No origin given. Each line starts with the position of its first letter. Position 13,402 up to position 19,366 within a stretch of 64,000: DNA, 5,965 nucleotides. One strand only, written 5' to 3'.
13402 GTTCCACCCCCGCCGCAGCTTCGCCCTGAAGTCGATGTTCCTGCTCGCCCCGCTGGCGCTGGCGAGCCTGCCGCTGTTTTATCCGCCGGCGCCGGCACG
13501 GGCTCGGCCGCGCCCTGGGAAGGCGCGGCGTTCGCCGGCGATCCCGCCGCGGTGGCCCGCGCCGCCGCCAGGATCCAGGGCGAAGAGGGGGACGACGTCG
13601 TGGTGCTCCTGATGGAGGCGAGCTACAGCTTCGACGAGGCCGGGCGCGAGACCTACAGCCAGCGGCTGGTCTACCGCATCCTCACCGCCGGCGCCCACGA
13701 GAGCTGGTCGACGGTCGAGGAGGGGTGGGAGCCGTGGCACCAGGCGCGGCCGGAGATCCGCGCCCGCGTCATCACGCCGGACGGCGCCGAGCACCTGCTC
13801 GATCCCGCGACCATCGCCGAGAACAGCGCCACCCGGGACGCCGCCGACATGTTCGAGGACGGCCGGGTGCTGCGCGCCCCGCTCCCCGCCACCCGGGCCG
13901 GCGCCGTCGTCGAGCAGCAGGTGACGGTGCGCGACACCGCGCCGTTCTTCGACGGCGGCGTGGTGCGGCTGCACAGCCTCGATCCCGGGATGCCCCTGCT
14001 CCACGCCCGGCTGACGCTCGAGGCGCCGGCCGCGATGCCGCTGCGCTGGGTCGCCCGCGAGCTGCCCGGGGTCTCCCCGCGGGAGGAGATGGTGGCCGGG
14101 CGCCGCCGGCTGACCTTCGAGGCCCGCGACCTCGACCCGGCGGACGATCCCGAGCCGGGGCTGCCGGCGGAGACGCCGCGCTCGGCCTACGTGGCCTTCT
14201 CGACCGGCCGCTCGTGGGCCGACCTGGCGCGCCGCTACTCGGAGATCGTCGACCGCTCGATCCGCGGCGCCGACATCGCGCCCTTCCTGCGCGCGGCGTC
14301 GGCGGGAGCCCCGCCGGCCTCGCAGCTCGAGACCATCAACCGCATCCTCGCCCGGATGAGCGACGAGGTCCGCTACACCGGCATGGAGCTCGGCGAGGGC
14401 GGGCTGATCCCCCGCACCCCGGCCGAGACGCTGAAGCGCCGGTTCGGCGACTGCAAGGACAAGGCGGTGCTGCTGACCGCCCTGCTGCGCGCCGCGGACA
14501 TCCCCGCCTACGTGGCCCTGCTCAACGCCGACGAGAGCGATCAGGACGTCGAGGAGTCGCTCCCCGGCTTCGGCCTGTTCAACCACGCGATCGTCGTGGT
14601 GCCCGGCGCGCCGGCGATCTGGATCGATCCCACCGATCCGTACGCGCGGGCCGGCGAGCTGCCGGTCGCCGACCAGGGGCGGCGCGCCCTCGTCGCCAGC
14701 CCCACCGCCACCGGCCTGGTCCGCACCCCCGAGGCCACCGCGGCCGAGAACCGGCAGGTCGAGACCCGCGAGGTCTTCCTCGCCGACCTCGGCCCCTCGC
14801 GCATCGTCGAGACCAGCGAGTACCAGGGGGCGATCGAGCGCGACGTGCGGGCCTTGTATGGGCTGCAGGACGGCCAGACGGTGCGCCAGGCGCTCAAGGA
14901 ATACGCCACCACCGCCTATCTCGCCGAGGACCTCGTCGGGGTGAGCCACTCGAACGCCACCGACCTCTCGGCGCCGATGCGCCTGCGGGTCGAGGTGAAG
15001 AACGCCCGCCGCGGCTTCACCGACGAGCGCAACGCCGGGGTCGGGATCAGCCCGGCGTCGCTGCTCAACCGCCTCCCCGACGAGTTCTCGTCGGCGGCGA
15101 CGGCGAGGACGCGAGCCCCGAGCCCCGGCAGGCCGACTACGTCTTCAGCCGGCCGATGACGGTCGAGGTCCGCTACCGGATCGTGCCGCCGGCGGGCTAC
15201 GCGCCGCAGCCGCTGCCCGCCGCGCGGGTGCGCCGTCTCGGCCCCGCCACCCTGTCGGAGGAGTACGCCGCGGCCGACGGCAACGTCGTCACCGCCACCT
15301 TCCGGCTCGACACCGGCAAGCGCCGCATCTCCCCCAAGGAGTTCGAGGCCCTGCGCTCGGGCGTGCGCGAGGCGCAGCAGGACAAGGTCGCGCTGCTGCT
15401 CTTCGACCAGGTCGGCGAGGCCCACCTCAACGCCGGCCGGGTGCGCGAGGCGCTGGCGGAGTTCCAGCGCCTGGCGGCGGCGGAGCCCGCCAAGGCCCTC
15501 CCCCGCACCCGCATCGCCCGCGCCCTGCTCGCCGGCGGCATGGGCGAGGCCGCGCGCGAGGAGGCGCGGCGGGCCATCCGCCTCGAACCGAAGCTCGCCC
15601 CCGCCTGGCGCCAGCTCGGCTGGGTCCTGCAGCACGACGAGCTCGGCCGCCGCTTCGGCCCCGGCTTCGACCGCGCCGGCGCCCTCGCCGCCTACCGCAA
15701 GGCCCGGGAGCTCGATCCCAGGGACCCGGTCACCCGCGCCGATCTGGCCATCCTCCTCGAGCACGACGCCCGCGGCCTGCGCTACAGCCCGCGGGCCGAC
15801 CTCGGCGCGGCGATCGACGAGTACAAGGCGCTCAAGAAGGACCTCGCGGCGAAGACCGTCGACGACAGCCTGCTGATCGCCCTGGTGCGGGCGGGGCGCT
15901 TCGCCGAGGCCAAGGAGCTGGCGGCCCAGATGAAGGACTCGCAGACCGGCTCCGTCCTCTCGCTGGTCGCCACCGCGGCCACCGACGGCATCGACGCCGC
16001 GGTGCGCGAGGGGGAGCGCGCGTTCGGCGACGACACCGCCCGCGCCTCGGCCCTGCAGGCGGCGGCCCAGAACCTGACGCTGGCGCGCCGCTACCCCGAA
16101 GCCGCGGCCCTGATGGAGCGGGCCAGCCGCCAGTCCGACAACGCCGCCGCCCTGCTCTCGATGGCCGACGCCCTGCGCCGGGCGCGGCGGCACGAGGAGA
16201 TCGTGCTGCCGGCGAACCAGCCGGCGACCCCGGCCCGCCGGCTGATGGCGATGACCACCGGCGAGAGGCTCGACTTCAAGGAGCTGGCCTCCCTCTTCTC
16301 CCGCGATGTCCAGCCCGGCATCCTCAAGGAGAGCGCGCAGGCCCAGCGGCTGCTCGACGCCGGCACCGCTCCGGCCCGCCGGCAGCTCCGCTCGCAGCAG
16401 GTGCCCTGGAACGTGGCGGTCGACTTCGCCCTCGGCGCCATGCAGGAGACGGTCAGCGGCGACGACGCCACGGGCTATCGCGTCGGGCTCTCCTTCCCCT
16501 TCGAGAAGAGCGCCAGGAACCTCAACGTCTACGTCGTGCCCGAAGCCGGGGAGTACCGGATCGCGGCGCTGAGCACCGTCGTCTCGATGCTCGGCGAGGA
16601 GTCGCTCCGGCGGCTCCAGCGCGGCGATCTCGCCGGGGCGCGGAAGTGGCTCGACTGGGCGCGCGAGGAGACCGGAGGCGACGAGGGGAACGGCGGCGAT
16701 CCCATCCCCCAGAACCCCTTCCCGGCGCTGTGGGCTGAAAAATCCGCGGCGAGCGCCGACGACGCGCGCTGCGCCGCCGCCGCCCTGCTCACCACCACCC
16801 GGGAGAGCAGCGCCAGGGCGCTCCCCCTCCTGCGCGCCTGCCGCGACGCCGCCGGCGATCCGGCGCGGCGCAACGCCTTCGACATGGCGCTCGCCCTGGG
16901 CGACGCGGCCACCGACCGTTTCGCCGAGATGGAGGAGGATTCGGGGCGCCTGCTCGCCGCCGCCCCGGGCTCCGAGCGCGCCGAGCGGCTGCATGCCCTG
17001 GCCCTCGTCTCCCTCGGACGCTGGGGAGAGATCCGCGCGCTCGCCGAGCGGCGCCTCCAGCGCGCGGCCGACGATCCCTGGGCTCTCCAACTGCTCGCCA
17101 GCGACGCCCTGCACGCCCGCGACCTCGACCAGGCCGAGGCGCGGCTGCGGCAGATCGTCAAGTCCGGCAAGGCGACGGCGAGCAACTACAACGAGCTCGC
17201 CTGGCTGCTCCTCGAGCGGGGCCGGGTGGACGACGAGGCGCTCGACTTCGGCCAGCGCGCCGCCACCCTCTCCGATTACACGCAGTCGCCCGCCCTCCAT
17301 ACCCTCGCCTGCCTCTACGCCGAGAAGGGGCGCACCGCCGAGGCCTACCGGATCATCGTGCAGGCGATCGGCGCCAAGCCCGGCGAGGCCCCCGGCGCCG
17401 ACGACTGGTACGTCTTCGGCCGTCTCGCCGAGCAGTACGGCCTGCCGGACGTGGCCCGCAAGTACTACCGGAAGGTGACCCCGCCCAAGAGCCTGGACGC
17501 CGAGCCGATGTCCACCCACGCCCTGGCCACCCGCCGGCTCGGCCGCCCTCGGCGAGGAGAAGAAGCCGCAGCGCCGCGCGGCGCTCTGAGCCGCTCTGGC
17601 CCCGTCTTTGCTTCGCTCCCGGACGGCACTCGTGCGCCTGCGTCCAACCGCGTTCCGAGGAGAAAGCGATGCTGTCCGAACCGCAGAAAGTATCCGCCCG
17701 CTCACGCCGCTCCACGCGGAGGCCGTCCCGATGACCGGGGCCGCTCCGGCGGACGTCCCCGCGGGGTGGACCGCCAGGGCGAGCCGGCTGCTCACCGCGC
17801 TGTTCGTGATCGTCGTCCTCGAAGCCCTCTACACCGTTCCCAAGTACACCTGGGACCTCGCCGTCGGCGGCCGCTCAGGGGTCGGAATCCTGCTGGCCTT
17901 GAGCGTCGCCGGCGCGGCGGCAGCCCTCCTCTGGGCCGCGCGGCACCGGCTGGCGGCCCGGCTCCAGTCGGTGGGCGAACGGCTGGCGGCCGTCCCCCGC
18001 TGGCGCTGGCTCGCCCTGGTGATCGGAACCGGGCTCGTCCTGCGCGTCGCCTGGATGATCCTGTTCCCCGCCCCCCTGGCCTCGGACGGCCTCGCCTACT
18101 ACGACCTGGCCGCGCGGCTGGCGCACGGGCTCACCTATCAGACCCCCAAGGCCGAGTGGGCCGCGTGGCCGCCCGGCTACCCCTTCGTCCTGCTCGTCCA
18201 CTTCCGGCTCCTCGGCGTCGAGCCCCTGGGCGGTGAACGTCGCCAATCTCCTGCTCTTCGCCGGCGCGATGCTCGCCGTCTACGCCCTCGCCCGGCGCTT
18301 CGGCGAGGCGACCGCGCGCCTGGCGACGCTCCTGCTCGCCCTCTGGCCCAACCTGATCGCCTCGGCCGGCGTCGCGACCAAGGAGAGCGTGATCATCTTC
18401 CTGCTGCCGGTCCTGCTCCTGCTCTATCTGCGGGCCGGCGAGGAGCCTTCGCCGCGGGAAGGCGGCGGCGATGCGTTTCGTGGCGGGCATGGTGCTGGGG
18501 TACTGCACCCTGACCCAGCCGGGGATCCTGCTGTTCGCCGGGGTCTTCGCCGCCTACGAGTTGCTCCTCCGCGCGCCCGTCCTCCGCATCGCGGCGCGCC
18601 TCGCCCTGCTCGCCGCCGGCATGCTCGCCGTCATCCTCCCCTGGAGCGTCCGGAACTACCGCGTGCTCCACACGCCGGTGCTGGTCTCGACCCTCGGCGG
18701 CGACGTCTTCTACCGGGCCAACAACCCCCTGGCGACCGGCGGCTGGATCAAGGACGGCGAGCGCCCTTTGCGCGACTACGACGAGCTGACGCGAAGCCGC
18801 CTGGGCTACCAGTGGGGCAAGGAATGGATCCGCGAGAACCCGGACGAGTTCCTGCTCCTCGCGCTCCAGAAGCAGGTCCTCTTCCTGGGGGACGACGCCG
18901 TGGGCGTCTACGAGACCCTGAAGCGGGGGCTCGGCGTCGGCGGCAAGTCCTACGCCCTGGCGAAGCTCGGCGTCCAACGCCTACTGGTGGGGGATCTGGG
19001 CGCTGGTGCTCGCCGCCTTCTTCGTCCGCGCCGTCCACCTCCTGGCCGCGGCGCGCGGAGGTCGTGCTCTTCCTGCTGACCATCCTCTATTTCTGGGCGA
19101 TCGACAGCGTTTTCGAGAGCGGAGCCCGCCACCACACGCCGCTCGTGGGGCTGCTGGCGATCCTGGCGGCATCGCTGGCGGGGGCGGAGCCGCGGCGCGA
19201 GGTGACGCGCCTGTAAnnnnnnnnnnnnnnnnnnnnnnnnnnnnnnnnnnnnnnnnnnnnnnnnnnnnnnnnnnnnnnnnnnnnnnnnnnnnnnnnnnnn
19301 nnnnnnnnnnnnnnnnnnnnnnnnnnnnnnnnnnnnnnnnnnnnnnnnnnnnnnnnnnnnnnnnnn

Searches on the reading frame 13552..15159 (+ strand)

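Call 45: search_protein_families(library=pfam, proteins=[window:13552-15159:+], max_evalue=0.001)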
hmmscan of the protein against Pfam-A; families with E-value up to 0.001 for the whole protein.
window:13552-15159:+ (535 aa): 3 families
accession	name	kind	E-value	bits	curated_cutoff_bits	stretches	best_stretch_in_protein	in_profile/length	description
PF12969.12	DUF3857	-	5.1e-31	108.4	24.6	1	30-196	2-168/170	Domain of Unknown Function with PDB structure (DUF3857)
PF01841.26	Transglut_core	-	5.7e-07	30.2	23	1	255-327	11-80/108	Transglutaminase-like superfamily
PF24656.1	CEPT76_peptidase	-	0.00054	20.6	27.8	1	289-330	5-46/121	CEP76 peptidase-like domain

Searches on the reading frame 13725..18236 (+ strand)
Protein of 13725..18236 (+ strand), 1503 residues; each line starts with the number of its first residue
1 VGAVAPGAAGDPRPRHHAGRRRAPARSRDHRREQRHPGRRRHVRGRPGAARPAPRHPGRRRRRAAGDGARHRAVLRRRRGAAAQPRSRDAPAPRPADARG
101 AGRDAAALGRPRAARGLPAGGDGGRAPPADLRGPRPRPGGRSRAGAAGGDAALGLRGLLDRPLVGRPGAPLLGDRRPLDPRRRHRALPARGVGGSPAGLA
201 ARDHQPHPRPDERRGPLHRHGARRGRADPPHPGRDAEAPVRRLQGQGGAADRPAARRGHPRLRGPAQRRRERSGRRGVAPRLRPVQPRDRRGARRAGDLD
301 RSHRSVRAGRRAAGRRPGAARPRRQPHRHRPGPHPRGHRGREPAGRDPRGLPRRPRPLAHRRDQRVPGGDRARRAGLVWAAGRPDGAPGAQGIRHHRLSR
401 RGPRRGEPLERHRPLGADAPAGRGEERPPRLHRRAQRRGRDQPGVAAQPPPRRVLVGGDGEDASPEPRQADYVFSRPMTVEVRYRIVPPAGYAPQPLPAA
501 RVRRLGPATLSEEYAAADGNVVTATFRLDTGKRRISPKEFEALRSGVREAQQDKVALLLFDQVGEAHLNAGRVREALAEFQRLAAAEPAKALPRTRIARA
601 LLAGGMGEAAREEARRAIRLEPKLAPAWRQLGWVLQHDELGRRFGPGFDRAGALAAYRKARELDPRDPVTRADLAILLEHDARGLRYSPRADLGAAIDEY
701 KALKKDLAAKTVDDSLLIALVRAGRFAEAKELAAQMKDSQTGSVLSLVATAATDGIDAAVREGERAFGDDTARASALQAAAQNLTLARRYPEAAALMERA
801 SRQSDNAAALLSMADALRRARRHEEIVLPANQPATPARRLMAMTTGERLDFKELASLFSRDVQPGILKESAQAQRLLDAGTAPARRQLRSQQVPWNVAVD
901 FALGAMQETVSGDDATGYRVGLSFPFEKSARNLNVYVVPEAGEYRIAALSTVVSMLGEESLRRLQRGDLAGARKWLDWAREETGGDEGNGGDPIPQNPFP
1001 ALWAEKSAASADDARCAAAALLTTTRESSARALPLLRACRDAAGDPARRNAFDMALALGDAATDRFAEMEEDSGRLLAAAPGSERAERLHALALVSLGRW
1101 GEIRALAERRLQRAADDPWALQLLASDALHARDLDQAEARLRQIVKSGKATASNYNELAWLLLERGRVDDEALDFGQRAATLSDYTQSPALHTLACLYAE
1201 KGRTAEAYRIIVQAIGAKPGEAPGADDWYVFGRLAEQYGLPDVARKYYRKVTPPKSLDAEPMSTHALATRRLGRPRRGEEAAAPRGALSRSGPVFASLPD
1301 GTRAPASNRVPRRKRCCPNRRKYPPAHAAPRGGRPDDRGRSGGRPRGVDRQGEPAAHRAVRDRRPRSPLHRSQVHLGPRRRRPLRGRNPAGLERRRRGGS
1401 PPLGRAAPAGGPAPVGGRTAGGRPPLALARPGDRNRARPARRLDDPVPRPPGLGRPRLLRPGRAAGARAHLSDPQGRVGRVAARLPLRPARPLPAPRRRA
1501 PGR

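Call 45: search_protein_families(library=pfam, proteins=[window:13725-18236:+], max_evalue=0.001)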
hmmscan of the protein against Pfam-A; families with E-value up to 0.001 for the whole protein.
window:13725-18236:+ (1503 aa): 5 families
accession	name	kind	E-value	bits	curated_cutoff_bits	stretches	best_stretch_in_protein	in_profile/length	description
PF13431.12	TPR_17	-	7.9e-09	35.5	24.4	0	615-637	3-25/34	Tetratricopeptide repeat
PF14559.12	TPR_19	-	6e-06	26.9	25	0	570-631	4-64/68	Tetratricopeptide repeat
PF13181.12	TPR_8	-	4.3e-05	23.8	25.7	0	1189-1219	2-32/34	Tetratricopeptide repeat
PF13432.12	TPR_16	-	0.00016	22.5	32.7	1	1124-1183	3-61/65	Tetratricopeptide repeat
PF07719.23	TPR_2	-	0.00021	21.6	27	0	563-588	7-32/34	Tetratricopeptide repeat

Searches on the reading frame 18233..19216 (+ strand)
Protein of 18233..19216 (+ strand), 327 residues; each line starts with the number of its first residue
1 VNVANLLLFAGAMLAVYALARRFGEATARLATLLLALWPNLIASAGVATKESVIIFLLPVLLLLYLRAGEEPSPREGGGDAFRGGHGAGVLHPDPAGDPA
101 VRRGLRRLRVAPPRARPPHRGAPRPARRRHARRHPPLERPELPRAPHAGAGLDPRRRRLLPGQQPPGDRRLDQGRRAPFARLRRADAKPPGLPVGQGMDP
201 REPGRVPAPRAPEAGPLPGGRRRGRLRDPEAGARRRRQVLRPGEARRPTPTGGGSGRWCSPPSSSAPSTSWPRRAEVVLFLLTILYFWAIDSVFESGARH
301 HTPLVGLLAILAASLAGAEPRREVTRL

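Call 45: search_protein_families(library=pfam, proteins=[window:18233-19216:+], max_evalue=0.001)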
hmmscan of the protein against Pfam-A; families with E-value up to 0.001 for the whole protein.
window:18233-19216:+ (327 aa): 1 family
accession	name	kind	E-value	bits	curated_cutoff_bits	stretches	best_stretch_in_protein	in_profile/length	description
PF13231.12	PMT_2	-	9e-05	23.2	26.1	1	4-75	27-99/160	Dolichyl-phosphate-mannose-protein mannosyltransferase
